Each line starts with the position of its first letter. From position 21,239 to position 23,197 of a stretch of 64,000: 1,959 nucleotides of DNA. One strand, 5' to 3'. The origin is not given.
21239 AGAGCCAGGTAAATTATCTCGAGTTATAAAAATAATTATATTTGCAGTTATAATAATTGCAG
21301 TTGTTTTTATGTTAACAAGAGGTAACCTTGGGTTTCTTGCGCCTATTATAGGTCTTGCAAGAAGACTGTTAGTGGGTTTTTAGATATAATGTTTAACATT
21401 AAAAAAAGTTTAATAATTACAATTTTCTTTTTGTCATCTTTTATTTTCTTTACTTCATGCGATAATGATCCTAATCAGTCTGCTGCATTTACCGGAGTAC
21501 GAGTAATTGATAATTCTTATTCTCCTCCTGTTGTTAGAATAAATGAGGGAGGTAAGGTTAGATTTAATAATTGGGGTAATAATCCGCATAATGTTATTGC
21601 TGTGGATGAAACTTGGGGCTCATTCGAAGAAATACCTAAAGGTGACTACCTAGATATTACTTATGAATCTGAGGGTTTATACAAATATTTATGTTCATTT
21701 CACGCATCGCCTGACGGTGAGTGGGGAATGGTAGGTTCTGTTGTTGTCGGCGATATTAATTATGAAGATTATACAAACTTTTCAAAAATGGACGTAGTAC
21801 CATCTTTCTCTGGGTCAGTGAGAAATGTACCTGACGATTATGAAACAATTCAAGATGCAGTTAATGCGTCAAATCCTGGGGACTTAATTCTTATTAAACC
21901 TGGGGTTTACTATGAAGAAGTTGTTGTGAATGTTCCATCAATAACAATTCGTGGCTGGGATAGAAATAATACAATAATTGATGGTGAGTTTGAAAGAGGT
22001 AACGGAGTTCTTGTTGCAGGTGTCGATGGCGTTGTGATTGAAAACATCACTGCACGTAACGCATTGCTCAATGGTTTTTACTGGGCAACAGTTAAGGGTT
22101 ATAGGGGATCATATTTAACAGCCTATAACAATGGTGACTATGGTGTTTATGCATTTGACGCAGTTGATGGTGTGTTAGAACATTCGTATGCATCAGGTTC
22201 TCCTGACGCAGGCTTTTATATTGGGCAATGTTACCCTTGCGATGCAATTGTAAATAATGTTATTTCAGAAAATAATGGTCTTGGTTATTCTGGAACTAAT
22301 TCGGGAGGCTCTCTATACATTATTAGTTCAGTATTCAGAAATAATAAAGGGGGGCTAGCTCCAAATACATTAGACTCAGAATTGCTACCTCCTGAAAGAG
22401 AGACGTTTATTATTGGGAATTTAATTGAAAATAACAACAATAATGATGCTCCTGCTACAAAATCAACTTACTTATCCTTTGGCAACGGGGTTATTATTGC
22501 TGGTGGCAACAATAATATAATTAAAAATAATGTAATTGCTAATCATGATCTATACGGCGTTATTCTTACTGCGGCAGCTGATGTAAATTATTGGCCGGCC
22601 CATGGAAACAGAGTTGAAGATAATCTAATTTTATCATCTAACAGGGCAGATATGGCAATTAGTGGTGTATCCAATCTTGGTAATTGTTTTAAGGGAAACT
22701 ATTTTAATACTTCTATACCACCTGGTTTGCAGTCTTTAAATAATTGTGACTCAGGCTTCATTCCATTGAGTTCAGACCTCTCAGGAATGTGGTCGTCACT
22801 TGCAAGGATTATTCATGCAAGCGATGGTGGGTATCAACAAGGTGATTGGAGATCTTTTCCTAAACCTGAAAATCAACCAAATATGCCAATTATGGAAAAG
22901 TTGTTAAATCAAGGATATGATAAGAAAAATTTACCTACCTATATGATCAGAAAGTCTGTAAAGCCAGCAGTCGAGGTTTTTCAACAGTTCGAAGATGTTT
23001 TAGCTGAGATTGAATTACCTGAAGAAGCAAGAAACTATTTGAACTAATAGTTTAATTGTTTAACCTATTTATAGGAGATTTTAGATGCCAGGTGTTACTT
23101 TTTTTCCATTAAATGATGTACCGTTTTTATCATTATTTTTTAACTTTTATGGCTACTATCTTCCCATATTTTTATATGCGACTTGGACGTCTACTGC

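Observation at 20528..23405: Co-directional envelope cluster centred on a cupredoxin/beta-helix fusion lipoprotein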

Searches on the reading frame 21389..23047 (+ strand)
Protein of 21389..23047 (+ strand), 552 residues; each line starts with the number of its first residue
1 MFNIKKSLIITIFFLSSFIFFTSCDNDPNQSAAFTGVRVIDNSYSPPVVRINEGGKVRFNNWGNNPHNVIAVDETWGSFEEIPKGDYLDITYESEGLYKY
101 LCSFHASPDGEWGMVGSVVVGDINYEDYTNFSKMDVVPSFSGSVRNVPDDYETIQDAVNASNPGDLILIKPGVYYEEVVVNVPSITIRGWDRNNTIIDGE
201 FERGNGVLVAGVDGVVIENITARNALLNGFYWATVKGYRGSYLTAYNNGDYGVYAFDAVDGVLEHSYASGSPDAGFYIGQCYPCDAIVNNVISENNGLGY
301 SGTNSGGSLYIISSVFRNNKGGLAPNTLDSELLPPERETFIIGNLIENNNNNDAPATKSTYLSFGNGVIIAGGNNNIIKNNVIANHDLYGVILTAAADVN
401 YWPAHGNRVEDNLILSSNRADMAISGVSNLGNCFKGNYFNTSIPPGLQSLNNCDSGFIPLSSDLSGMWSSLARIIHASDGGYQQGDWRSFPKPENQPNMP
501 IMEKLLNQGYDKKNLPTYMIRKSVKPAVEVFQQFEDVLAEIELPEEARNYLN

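Call 3: search_protein_families(library=pfam, proteins=[window:21389-23047:+], max_evalue=0.1)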
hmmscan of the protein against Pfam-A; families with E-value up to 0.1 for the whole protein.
window:21389-23047:+ (552 aa): 5 families
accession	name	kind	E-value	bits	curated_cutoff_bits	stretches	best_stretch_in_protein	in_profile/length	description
PF13229.12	Beta_helix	-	5.7e-10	39.5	25.9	2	192-323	14-142/158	Right handed beta helix region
PF13473.12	Cupredoxin_1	-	6.5e-05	23.3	27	1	17-110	5-100/104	Cupredoxin-like domain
PF00127.26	Copper-bind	-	9.9e-05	23.1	21.2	1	43-120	13-98/99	Copper binding proteins, plastocyanin/azurin family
PF05048.19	NosD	-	0.001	19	23.6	2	341-440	95-171/212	Periplasmic copper-binding protein (NosD)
PF01095.25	Pectinesterase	-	0.069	12.3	27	0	150-202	11-69/298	Pectinesterase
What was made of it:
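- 21485..21751 (+): Cupredoxin domain (aa 33-121). Type-1 copper ligand codons: His67 (21587-21589), Cys102 (21692-21694), His105 (21701-21703), Met114 (21728-21730). PF00127 scores 23.1 bits, above the 21.2 cut-off (call 3).
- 21815..22723 (+): Right-handed parallel beta-helix (aa 143-445). Family-wide conserved residues: R188, D191, R192, D198, E218, Y251, Y254, D273, Y277, C281-x-P-C284 (22229-22240), D421, C433. PF13229 39.5 bits (call 3).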

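Call 4: search_protein_families(library=ncbifam, proteins=[window:21389-23047:+], max_evalue=0.1)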
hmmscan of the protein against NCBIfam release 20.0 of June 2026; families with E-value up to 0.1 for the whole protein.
window:21389-23047:+ (552 aa): 6 families
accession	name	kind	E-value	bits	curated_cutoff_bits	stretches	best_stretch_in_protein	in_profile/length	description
TIGR03805.1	beta_helix_1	subfamily_domain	1.3e-20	73.8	141.5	1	154-399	1-255/314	parallel beta-helix domain-containing protein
TIGR03102.1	halo_cynanin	subfamily_domain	3.8e-07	30.2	93.8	1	43-120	38-114/115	halocyanin domain-containing protein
TIGR04247.1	NosD_copper_fam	subfamily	2.4e-06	26.4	300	1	154-224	1-66/377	nitrous oxide reductase family maturation protein NosD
TIGR02656.1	cyanin_plasto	equivalog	1.4e-05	25.4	87.85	1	43-120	13-98/99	plastocyanin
NF041896.1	pecestase_PemA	equivalog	0.00018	20.5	700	1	146-199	37-93/365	pectinesterase PemA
TIGR02375.1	pseudoazurin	equivalog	0.00053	19.7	109.85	1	44-124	12-90/116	pseudoazurin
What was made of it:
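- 21389..23047 (+): CupBH: 552-aa periplasmic lipoprotein made of a signal/lipobox, a type-1 copper cupredoxin, a right-handed beta-helix and a helical C-terminal region. This is the core gene. Pfam and NCBIfam scans (calls 3, 4).
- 21815..22723 (+): TIGR03805 73.8 bits, below the 141.5 cut-off (call 4).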

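Call 5: search_solved_structures(query=window:21389-23047:+, max_evalue=1, show_alignments=3)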
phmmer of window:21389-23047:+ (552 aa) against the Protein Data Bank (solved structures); distinct sequences matched with E-value up to 1: 7.
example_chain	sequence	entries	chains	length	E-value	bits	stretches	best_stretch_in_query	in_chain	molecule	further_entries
5fc9_A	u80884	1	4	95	5.1e-05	25.3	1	43-106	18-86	Blue (Type 1) copper domain protein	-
1bxu_A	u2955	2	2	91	0.0051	18.7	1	43-120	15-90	PLASTOCYANIN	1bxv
1pla_A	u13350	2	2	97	0.028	16.2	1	44-118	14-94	PLASTOCYANIN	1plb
1pmy_A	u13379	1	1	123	0.12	14.2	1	44-123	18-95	PSEUDOAZURIN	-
1sfd_A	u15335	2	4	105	0.46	12.2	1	39-108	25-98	Amicyanin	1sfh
1byo_A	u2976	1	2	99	0.68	11.7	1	44-120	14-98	PROTEIN (PLASTOCYANIN)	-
3tu6_A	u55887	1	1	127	0.73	11.6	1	43-122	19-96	Pseudoazurin (Blue copper protein)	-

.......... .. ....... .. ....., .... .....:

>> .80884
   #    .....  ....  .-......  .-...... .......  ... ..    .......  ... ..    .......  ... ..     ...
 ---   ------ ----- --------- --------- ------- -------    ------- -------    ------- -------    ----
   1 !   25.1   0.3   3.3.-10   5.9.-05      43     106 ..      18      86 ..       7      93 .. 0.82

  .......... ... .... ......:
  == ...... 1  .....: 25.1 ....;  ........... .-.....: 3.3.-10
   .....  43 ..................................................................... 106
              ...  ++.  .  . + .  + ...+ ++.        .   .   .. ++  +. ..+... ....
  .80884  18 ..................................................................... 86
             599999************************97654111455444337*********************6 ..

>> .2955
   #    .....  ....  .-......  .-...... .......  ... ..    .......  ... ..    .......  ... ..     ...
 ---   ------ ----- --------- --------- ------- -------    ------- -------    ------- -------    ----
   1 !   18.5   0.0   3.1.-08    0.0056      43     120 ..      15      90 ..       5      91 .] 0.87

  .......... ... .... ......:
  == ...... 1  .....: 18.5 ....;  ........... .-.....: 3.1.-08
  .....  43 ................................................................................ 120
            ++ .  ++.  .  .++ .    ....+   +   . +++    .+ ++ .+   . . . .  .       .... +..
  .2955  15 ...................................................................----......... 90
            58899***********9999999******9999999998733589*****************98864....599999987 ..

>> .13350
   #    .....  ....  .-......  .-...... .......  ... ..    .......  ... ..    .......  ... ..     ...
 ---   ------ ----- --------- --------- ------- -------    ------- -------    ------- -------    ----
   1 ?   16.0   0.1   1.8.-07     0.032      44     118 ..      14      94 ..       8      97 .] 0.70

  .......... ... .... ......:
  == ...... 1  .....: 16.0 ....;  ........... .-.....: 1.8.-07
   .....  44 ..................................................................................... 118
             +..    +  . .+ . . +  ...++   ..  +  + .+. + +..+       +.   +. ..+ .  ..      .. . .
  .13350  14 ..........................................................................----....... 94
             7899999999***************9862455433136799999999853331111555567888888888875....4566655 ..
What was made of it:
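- Closest known: Type-1 blue copper proteins. Different: The His-to-Met loop has 6-8 intervening residues, against 4 in the plastocyanin aligned in call 5.
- Checked: They align ligand-for-ligand with plastocyanin 1bxu, with a 4-residue insertion between His and Met (call 5).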

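Call 6: find_homologous_proteins(query=window:21389-23047:+)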
Query window:21389-23047:+ (552 aa): 4242 proteins with E <= 0.001 among 8000 candidates; the best 120 are listed.
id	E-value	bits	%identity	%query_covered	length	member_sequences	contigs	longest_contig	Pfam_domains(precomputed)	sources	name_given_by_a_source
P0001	0.0e+0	1238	97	100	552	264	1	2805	PF13229.13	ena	-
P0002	0.0e+0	1097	86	99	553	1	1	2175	PF13229.13,PF00127.27,PF13473.13,PF05048.20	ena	-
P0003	0.0e+0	1095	86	99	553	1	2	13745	PF13229.13,PF00127.27,PF13473.13,PF05048.20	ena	-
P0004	0.0e+0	1094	86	99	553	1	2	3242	PF13229.13,PF00127.27,PF13473.13,PF05048.20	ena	-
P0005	0.0e+0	1094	86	99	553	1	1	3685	PF13229.13,PF00127.27,PF13473.13,PF05048.20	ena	-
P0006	0.0e+0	1092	86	99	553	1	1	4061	PF13229.13,PF00127.27,PF13473.13,PF05048.20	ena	-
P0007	0.0e+0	1091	85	99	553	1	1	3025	PF13229.13,PF00127.27,PF05048.20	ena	-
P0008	0.0e+0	1091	85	99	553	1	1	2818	PF13229.13,PF00127.27,PF13473.13,PF05048.20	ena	-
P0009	0.0e+0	1090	85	99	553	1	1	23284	PF13229.13,PF00127.27,PF13473.13,PF05048.20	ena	-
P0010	0.0e+0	1090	85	99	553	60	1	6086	PF13229.13,PF00127.27,PF13473.13,PF05048.20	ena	-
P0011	0.0e+0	1089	87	96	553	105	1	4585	PF13229.13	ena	-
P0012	0.0e+0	1081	86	96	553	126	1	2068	PF13229.13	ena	-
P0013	0.0e+0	1023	79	97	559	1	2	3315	PF13229.13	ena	-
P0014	0.0e+0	1022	79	100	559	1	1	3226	PF13229.13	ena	-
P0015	0.0e+0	1022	79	97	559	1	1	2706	PF13229.13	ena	-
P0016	0.0e+0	1022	79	99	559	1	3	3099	PF13229.13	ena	-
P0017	0.0e+0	1021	79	100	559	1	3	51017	PF13229.13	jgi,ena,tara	tara:strand:- start:4118 stop:5797 length:1680 start_codon:yes stop_codon:yes gene_type:complete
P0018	0.0e+0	1021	79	100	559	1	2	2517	PF13229.13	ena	-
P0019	0.0e+0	1020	79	99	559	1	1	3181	PF13229.13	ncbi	-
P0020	0.0e+0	1020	79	99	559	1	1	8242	PF13229.13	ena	-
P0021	0.0e+0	1020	79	99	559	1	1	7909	PF13229.13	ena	-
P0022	0.0e+0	1020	79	99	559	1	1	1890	PF13229.13,PF05048.20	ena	-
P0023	0.0e+0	1020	79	99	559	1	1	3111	PF13229.13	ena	-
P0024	0.0e+0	1020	79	99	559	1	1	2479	PF13229.13,PF05048.20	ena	-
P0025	0.0e+0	1019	79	99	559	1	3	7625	PF13229.13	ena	-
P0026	0.0e+0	1019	79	99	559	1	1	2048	PF13229.13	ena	-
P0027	0.0e+0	1019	79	98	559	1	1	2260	PF13229.13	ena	-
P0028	0.0e+0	1019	79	97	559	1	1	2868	PF13229.13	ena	-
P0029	0.0e+0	1018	79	97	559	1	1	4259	PF13229.13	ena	-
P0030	0.0e+0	1018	80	97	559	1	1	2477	PF13229.13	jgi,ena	-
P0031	0.0e+0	1018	78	99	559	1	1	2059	PF13229.13,PF05048.20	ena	-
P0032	0.0e+0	1018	79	99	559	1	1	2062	PF13229.13,PF05048.20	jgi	-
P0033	0.0e+0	1018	79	99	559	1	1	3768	PF13229.13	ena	-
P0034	0.0e+0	1018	79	99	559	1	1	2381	PF13229.13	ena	-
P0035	0.0e+0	1017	80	97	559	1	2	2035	PF13229.13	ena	-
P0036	0.0e+0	1017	78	99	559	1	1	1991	PF13229.13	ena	-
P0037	0.0e+0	1017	78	99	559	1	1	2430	PF13229.13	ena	-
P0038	0.0e+0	1017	79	97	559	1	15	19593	PF13229.13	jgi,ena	-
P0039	0.0e+0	1016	79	99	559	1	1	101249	PF13229.13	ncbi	-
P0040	0.0e+0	1016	79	97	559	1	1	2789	PF13229.13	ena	-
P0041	0.0e+0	1016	78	99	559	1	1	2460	PF13229.13,PF05048.20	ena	-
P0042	0.0e+0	1016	79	97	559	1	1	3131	PF13229.13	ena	-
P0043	0.0e+0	1016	78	99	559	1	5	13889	PF13229.13,PF05048.20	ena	-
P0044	0.0e+0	1016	79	97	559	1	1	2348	PF13229.13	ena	-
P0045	0.0e+0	1016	78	99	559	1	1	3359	PF13229.13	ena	-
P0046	0.0e+0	1015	78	99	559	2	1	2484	PF13229.13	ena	-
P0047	0.0e+0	1015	79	97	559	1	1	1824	PF13229.13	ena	-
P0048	0.0e+0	1015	79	99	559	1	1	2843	PF13229.13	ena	-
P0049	0.0e+0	1015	78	99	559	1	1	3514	PF13229.13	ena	-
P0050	0.0e+0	1014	78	99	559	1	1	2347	PF13229.13,PF05048.20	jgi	-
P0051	0.0e+0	1014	78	99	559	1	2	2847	PF13229.13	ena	-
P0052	0.0e+0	1014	79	97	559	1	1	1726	PF13229.13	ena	-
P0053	0.0e+0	1014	78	99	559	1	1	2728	PF13229.13,PF05048.20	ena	-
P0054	0.0e+0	1014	79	97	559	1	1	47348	PF13229.13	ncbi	-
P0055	0.0e+0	1014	78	99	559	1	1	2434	PF13229.13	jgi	-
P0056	0.0e+0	1013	79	97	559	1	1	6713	PF13229.13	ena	-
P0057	0.0e+0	1010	79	97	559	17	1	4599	PF13229.13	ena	-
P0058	4.4e-298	1008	79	97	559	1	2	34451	PF13229.13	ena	-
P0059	3.8e-297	1005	79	97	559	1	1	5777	PF13229.13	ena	-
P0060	2.3e-292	989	79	96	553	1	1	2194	PF13229.13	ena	-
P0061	1.0e-289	980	82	90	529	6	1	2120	PF13229.13,PF05048.20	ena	-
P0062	2.6e-285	966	74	100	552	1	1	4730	PF13229.13,PF00127.27,PF05048.20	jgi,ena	-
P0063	3.7e-284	962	74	100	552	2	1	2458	PF13229.13,PF00127.27,PF05048.20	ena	-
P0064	3.4e-282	955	74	100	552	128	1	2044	PF13229.13,PF00127.27,PF05048.20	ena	-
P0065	1.2e-278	944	74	98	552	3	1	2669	PF13229.13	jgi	-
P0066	5.3e-271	918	71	99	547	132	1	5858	PF13229.13,PF05048.20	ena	-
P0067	2.4e-269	913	73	98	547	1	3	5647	PF13229.13,PF00127.27,PF22842.4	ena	-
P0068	5.5e-269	912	72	99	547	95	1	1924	PF13229.13,PF00127.27,PF05048.20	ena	-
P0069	7.7e-267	905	71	99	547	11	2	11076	PF13229.13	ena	-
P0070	1.1e-266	904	72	98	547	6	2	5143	PF13229.13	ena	-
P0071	2.3e-266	903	71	99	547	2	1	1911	PF13229.13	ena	-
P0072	7.4e-264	895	71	99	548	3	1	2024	PF13229.13,PF00127.27,PF05048.20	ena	-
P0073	1.0e-258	878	71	98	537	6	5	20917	PF13229.13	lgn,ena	-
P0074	4.7e-247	839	66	100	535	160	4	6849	PF13229.13,PF05048.20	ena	-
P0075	1.4e-243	828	65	100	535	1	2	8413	PF13229.13,PF13473.13,PF05048.20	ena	-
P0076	1.8e-243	827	65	100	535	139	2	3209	PF13229.13,PF05048.20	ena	-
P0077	2.2e-240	817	64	100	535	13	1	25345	PF13229.13,PF05048.20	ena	-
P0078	1.9e-238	811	63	100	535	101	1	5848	PF13229.13,PF00127.27,PF13473.13,PF05048.20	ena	-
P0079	1.2e-224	765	75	80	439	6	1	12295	PF13229.13,PF05048.20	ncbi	-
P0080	6.7e-199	680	74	72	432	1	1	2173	PF13229.13,PF05048.20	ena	-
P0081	7.2e-189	647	79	65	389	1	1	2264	PF13229.13,PF22842.4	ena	-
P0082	7.5e-174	598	53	100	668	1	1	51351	PF13229.13,PF00127.27,PF22842.4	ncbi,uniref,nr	ncbi:right-handed parallel beta-helix repeat-containing protein [Leptospira borgpetersenii]|uniref:r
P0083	1.8e-173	596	52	100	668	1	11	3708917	PF13229.13,PF00127.27,PF22842.4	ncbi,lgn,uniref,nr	ncbi:right-handed parallel beta-helix repeat-containing protein [Leptospira borgpetersenii]|uniref:r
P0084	1.8e-173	596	52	100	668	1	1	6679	PF13229.13,PF00127.27,PF22842.4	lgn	-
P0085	2.0e-173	596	52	100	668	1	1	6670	PF13229.13,PF00127.27,PF22842.4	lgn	-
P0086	3.5e-173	595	52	100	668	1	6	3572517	PF13229.13,PF00127.27,PF22842.4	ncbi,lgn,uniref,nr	ncbi:right-handed parallel beta-helix repeat-containing protein [Leptospira borgpetersenii]|uniref:P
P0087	3.5e-173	595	52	100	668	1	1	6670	PF13229.13,PF00127.27,PF22842.4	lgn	-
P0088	5.9e-173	595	51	100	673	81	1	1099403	PF13229.13,PF00127.27,PF22842.4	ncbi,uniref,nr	ncbi:right-handed parallel beta-helix repeat-containing protein [Leptospira stimsonii]|uniref:Plasto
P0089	6.8e-173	594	52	100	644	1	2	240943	PF13229.13,PF00127.27,PF22842.4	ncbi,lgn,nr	ncbi:hypothetical protein KHM19_11160 [Leptospira borgpetersenii]|nr:hypothetical protein KHM09_0919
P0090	7.9e-173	594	52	100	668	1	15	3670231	PF13229.13,PF00127.27,PF22842.4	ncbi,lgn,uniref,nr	ncbi:right-handed parallel beta-helix repeat-containing protein [Leptospira borgpetersenii]|uniref:P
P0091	1.0e-172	594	52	100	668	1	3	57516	PF13229.13,PF00127.27,PF22842.4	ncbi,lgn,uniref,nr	ncbi:copper-binding protein, plastocyanin/azurin family [Leptospira borgpetersenii serovar Pomona st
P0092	1.4e-172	593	51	99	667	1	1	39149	PF13229.13,PF05048.20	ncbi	-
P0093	2.4e-172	593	52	100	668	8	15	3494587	PF13229.13,PF00127.27,PF22842.4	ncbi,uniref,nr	ncbi:right-handed parallel beta-helix repeat-containing protein [Leptospira borgpetersenii]|uniref:r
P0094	3.3e-172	592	51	99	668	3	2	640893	PF13396.12,PF13229.13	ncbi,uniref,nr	ncbi:plastocyanin [Leptospira langatensis]|uniref:Plastocyanin n=2 Tax=Leptospira langatensis TaxID=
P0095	6.3e-172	591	50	98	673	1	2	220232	PF13229.13,PF00127.27,PF22842.4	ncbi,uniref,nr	ncbi:plastocyanin [Leptospira perolatii]|uniref:Plastocyanin n=1 Tax=Leptospira perolatii TaxID=2023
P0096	1.0e-171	591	52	100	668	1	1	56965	PF13229.13,PF00127.27,PF22842.4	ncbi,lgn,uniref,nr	ncbi:right-handed parallel beta-helix repeat-containing protein [Leptospira borgpetersenii]|uniref:r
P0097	1.1e-171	590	51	96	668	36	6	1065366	PF13229.13,PF22842.4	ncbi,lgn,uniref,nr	ncbi:plastocyanin/azurin family copper-binding protein [Leptospira licerasiae]|uniref:Right-handed b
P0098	1.4e-171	590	51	100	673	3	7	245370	PF13229.13,PF00127.27,PF22842.4,PF05048.20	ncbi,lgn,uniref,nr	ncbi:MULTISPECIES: right-handed parallel beta-helix repeat-containing protein [Leptospira]|uniref:Pe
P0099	4.8e-171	588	52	100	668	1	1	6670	PF13229.13,PF00127.27,PF22842.4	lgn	-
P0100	2.8e-170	586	51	97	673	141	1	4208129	PF13229.13,PF22842.4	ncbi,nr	ncbi:plastocyanin [Leptospira interrogans serovar Canicola]|nr:plastocyanin [Leptospira interrogans 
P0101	6.4e-170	585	52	96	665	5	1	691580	PF13396.12,PF13229.13,PF00127.27,PF22842.4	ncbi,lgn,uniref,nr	ncbi:periplasmic copper-binding protein NosD [Leptospira broomii serovar Hurstbridge str. 5399]|unir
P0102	1.3e-169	584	49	96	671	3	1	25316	PF13229.13,PF22842.4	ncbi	-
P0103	1.7e-169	583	49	98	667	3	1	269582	PF13229.13,PF00127.27,PF22842.4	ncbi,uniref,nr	ncbi:plastocyanin [Leptospira fletcheri]|uniref:Plastocyanin n=1 Tax=Leptospira fletcheri TaxID=2484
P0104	3.7e-169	582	52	93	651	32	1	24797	PF13229.13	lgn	-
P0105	1.9e-168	580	50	95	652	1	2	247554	PF13229.13,PF22842.4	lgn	-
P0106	2.5e-168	579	51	95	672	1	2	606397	PF13396.12,PF13229.13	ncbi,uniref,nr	ncbi:plastocyanin [Leptospira hartskeerlii]|uniref:Plastocyanin n=1 Tax=Leptospira hartskeerlii TaxI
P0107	9.7e-167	574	51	93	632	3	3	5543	PF13229.13,PF00127.27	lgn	-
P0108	1.7e-166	573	49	94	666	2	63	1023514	PF13229.13,PF00127.27,PF22842.4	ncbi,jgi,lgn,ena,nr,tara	ncbi:MAG TPA: plastocyanin [Leptospiraceae bacterium]|nr:plastocyanin [Spirochaetaceae bacterium] HB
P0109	2.8e-166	573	48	98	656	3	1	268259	PF13229.13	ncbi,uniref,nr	ncbi:plastocyanin [Leptospira ognonensis]|uniref:Plastocyanin n=1 Tax=Leptospira ognonensis TaxID=24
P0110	7.2e-166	571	48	93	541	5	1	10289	PF13229.13,PF00127.27,PF13473.13,PF23509.2,PF22842.4,PF05048.20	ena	-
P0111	9.9e-166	571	50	94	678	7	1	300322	PF13229.13,PF00127.27,PF22842.4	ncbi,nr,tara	ncbi:MAG: plastocyanin [Spirochaetaceae bacterium]|nr:plastocyanin [Spirochaetaceae bacterium]|tara:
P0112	2.4e-165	569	49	95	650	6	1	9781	PF13229.13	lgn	-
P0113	2.9e-165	569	48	98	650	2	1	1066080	PF13229.13,PF22842.4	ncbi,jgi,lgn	-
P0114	3.7e-165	569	50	95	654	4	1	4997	PF13229.13,PF00127.27,PF22842.4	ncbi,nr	ncbi:MAG: right-handed parallel beta-helix repeat-containing protein [Leptospiraceae bacterium]|nr:r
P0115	3.7e-165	569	57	82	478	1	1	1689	PF13229.13,PF00127.27,PF22842.4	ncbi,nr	ncbi:MAG: right-handed parallel beta-helix repeat-containing protein, partial [Leptospira sp.]|nr:ri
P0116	6.8e-165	568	49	98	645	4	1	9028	PF13396.12,PF13229.13,PF00127.27,PF22842.4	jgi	jgi:plastocyanin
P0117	1.2e-164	567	50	97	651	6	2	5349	PF13229.13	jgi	jgi:plastocyanin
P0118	1.4e-164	567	46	99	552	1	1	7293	PF13229.13,PF00127.27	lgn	-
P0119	1.5e-164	567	49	96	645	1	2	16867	PF13229.13,PF22842.4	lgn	-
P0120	1.6e-164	567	49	97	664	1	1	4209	PF13229.13,PF00127.27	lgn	-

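Call 9: search_protein_families(library=pfam, proteins=[P0083, P0110, P0118], max_evalue=0.01)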
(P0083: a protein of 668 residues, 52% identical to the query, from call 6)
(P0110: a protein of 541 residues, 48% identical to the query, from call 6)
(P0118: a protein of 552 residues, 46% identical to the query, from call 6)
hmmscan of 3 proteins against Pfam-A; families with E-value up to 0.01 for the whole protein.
P0083 (668 aa): 4 families
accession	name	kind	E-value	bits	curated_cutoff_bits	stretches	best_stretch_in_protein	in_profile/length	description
PF13229.12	Beta_helix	-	8.4e-13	48.7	25.9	2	206-324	21-131/158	Right handed beta helix region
PF00127.26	Copper-bind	-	1.6e-05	25.7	21.2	1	48-130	13-98/99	Copper binding proteins, plastocyanin/azurin family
PF05048.19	NosD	-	0.0012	18.8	23.6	1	192-361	15-173/212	Periplasmic copper-binding protein (NosD)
PF13473.12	Cupredoxin_1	-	0.002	18.6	27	1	41-121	24-101/104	Cupredoxin-like domain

P0110 (541 aa): 5 families
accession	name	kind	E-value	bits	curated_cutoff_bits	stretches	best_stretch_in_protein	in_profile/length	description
PF13229.12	Beta_helix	-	4.3e-12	46.4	25.9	2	234-399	1-144/158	Right handed beta helix region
PF00127.26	Copper-bind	-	1.6e-09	38.5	21.2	1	44-125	13-98/99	Copper binding proteins, plastocyanin/azurin family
PF05048.19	NosD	-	7.7e-08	32.5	23.6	1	184-357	10-174/212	Periplasmic copper-binding protein (NosD)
PF13473.12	Cupredoxin_1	-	7e-06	26.5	27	1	31-114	22-98/104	Cupredoxin-like domain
PF23509.1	MSMEG_3727_PQQ-assoc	-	1.5e-05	24.9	27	1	12-127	26-137/152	MSMEG_3727, PQQ-associated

P0118 (552 aa): 5 families
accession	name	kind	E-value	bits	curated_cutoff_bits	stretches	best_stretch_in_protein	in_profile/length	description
PF00127.26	Copper-bind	-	2.4e-07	31.5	21.2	1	42-130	7-98/99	Copper binding proteins, plastocyanin/azurin family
PF13229.12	Beta_helix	-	1.7e-06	28.2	25.9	1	204-332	11-141/158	Right handed beta helix region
PF13473.12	Cupredoxin_1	-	0.00032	21.1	27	1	22-118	8-98/104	Cupredoxin-like domain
PF05048.19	NosD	-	0.0056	16.6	23.6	0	260-422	16-149/212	Periplasmic copper-binding protein (NosD)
PF01095.25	Pectinesterase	-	0.0093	15.2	27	0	161-217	12-74/298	Pectinesterase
